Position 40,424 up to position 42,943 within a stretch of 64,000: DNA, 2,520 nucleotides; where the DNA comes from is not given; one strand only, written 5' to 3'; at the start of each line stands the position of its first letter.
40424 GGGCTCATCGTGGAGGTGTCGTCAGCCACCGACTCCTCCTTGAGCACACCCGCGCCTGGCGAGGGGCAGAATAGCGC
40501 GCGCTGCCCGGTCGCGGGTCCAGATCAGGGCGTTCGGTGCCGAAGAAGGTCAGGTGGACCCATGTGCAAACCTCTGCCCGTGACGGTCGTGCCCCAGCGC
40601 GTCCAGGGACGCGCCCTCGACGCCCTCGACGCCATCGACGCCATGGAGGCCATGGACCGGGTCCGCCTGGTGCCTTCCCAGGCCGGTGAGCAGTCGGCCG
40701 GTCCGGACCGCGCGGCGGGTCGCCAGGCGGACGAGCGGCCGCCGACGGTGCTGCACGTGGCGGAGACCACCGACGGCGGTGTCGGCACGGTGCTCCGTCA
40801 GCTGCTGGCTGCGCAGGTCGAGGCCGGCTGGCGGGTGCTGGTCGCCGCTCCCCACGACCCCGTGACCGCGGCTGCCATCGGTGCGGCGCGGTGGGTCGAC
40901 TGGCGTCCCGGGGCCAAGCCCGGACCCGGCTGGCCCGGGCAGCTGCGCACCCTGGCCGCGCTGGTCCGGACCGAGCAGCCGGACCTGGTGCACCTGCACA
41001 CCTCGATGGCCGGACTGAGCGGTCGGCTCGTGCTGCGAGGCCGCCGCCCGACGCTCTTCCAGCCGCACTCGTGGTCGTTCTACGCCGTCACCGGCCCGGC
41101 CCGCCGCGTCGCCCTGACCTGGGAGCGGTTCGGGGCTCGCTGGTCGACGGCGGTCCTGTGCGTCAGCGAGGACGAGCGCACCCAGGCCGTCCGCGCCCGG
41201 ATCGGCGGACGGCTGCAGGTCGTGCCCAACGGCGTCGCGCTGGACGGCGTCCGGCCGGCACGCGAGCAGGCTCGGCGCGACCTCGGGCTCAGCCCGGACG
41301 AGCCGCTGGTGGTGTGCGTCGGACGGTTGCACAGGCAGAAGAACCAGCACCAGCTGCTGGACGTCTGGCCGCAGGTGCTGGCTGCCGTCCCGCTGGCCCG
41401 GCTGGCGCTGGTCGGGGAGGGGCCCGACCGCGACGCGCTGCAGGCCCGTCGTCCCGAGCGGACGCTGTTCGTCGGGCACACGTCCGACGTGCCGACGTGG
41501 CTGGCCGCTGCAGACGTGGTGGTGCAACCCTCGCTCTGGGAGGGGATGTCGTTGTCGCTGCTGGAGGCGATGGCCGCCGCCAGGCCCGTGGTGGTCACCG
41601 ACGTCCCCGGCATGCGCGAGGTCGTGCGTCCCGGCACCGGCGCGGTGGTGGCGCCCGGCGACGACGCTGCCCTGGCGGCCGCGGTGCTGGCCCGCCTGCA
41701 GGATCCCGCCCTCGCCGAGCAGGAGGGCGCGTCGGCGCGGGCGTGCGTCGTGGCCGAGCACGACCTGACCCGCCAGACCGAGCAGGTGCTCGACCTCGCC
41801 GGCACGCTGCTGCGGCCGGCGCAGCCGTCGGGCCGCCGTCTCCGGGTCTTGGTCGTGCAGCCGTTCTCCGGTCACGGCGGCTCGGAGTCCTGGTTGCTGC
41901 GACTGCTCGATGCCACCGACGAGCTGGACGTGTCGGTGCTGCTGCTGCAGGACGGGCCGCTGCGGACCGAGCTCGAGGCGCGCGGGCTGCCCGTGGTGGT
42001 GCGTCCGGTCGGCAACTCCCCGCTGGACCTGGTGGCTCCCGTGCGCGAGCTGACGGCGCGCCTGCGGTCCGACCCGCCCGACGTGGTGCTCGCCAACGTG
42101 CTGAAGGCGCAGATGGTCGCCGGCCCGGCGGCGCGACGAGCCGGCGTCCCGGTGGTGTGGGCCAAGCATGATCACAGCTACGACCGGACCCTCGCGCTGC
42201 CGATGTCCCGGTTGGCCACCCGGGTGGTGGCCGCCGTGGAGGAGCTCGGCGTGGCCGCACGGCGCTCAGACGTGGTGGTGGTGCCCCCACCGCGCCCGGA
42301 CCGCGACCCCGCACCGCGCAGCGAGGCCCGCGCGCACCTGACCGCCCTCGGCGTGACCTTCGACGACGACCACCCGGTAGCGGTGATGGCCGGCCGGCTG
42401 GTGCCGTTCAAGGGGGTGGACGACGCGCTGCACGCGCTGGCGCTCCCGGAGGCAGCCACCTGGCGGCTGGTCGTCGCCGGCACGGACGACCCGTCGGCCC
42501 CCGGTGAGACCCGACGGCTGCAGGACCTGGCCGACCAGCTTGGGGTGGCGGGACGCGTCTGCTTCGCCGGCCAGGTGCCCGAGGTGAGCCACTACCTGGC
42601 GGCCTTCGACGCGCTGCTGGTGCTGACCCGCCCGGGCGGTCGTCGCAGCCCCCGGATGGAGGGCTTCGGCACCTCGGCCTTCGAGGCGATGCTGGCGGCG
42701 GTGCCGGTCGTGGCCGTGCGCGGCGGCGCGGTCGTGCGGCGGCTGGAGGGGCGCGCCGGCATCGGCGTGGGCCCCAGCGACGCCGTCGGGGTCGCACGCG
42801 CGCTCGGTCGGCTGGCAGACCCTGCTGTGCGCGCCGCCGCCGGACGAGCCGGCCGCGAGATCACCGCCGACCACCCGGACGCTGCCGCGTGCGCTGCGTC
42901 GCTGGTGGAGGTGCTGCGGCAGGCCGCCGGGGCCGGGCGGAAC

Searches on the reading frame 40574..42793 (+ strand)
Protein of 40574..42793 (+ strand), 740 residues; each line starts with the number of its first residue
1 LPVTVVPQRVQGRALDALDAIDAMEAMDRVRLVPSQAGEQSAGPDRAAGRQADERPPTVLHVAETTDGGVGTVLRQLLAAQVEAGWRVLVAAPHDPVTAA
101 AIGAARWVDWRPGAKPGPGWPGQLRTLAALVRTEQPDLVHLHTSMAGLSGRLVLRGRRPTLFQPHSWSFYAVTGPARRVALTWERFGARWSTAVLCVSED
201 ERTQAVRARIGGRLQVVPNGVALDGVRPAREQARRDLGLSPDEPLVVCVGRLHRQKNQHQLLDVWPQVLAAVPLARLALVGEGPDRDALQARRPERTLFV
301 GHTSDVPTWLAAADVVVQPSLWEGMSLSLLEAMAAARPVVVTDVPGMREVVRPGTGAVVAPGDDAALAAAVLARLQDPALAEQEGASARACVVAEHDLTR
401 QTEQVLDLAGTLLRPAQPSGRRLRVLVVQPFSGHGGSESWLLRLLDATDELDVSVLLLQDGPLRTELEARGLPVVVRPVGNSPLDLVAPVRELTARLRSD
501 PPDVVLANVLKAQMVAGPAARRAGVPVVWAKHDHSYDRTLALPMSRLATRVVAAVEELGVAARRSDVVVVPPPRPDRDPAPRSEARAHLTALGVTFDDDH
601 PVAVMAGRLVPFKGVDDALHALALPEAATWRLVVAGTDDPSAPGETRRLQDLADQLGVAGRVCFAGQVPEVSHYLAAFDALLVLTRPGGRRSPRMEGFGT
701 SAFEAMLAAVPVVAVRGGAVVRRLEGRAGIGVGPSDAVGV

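Call 22: search_protein_families(library=pfam, max_evalue=0.001, proteins=[window:40574-42793:+])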
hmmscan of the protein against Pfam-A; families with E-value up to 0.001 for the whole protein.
seq(740 aa): 7 families
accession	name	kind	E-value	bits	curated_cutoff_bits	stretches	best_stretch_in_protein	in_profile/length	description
PF13692.12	Glyco_trans_1_4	-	3.8e-54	183.3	27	2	244-377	2-142/142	Glycosyl transferases group 1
PF00534.26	Glycos_transf_1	-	3e-53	180.3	26.4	2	230-388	2-169/172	Glycosyl transferases group 1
PF13439.12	Glyco_transf_4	-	1.2e-36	126.8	28.5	2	68-224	2-169/170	Glycosyltransferase Family 4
PF13579.12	Glyco_trans_4_4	-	4.2e-29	102.4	29.7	2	68-220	1-158/158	Glycosyl transferase 4-like domain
PF13524.12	Glyco_trans_1_2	-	8.6e-10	39.2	25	1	273-407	13-144/144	Glycosyl transferase-like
PF20706.3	GT4-conflict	-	6.8e-08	32.3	26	2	309-390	278-370/385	Family 4 Glycosyltransferase in conflict systems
PF13477.12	Glyco_trans_4_2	-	3.5e-05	24.4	23.4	0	85-160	24-101/139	Glycosyl transferase 4-like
